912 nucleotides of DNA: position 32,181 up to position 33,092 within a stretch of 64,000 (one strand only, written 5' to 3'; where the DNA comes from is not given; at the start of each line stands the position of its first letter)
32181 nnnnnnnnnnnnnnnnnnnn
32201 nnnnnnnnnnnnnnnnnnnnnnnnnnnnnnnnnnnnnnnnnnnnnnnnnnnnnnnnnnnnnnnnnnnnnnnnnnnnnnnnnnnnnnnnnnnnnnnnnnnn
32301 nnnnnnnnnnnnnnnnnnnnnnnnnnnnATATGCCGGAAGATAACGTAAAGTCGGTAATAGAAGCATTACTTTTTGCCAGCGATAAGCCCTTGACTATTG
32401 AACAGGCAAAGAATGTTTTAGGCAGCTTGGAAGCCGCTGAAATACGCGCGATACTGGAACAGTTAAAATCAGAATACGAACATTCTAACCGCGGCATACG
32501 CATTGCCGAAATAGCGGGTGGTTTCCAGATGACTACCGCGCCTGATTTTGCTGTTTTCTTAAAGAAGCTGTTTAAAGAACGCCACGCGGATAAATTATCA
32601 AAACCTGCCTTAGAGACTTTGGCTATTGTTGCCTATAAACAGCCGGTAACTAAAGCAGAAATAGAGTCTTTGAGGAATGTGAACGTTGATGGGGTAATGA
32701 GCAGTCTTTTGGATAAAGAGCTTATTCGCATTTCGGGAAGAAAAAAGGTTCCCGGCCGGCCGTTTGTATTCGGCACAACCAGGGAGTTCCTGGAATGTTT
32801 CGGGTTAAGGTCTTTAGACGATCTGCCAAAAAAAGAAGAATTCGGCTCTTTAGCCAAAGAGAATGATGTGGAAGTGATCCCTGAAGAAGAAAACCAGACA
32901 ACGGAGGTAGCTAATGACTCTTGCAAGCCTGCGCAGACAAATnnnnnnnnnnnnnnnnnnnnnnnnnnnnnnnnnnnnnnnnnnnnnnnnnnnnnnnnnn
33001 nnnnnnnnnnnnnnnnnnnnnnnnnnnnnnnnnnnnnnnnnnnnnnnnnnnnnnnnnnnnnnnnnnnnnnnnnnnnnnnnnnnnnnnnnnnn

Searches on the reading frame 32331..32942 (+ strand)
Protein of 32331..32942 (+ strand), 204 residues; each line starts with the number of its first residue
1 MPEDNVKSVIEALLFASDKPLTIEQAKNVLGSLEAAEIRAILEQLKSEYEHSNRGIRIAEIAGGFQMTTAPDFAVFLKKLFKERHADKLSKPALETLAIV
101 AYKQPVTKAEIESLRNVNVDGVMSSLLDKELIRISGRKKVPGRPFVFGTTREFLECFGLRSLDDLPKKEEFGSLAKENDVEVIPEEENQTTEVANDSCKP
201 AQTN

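Call 13: search_protein_families(library=pfam, proteins=[window:32331-32942:+], max_evalue=0.001)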
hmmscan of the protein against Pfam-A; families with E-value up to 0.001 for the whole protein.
window:32331-32942:+ (204 aa): 2 families
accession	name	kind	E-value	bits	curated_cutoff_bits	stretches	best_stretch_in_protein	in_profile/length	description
PF04079.22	SMC_ScpB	-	1.6e-56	190.8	27.4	1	9-167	2-159/160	Segregation and condensation complex subunit ScpB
PF20222.3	DUF6581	-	0.00034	20.1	27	0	103-157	200-253/401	Family of unknown function (DUF6581)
